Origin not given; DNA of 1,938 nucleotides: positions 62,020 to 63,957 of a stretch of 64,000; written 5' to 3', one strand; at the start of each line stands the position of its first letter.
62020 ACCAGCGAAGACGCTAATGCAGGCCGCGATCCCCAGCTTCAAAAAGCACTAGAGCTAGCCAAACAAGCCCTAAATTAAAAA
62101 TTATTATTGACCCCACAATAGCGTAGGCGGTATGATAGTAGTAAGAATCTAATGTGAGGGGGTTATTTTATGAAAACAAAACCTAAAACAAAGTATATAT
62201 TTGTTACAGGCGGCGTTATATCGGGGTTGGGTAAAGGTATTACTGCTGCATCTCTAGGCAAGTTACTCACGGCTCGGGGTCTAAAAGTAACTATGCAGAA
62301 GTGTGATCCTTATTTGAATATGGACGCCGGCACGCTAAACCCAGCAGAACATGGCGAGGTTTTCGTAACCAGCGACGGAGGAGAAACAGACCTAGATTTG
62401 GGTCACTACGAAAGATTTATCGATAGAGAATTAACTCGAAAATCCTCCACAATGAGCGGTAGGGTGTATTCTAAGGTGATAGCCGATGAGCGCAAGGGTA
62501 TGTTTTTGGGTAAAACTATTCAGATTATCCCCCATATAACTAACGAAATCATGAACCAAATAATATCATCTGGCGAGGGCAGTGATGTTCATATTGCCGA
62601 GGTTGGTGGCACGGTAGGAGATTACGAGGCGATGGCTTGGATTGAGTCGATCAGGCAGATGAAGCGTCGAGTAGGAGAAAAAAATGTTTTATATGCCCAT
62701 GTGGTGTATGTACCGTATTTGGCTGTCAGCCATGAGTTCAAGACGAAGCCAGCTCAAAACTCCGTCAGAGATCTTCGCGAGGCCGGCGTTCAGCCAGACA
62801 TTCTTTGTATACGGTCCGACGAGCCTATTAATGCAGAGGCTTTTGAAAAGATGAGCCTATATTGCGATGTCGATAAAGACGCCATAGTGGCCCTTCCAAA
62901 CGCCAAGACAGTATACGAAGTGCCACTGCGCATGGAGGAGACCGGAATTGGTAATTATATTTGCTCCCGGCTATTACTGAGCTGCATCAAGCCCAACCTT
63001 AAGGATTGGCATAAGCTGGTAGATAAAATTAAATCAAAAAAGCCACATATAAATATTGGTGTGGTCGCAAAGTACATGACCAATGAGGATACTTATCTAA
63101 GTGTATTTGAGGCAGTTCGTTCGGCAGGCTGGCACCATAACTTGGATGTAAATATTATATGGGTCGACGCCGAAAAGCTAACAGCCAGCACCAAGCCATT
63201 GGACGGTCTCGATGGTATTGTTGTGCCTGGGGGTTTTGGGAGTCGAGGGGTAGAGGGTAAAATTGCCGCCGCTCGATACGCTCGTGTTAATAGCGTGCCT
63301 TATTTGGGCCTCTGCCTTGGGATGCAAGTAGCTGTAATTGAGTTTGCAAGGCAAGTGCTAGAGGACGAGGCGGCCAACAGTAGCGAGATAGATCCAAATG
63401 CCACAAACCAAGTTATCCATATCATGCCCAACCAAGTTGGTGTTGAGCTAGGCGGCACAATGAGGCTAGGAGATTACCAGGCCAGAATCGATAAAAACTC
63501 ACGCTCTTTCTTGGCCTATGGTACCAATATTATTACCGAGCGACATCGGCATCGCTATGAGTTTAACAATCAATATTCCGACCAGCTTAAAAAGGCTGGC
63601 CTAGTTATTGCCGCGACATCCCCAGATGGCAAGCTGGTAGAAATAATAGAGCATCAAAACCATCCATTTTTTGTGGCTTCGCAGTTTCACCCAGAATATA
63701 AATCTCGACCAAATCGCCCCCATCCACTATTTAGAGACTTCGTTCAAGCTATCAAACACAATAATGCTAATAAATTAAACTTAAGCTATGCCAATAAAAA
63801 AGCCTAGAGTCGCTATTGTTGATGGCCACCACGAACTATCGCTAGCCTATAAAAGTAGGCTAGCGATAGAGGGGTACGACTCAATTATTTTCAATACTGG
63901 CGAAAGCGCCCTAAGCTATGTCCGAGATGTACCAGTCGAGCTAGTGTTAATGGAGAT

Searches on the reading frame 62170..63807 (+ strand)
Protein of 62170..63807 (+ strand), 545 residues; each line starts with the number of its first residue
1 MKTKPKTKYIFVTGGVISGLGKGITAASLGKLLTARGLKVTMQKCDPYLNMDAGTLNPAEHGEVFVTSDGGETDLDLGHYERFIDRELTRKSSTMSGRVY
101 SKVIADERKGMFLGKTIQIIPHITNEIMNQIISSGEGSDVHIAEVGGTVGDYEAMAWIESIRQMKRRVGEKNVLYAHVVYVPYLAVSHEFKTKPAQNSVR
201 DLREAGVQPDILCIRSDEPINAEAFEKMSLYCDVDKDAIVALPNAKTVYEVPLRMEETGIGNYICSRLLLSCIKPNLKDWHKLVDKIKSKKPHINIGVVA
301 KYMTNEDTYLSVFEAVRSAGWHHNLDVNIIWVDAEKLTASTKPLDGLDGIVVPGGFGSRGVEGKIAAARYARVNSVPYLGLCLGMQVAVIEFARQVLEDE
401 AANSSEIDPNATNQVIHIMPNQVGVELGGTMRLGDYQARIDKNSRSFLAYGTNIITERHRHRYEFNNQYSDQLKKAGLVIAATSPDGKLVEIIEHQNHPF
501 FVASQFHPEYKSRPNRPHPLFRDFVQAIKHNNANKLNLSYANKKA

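Call 45: search_protein_families(library=pfam, proteins=[window:62170-63807:+], max_evalue=0.0001)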
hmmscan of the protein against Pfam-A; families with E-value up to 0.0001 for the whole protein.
window:62170-63807:+ (545 aa): 4 families
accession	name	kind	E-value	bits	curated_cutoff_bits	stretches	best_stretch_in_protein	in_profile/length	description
PF06418.20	CTP_synth_N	-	9.4e-114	379.7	26.1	1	8-269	1-264/265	CTP synthase N-terminus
PF00117.34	GATase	-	4.6e-40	137.7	22.8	1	307-526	4-189/190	Glutamine amidotransferase class-I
PF07722.19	Peptidase_C26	-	1.1e-06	29.1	20.5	1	368-509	98-219/219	Peptidase C26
PF01656.29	CbiA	-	8.5e-06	26.2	25.4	1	18-276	8-54/125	CobQ/CobB/MinD/ParA nucleotide binding domain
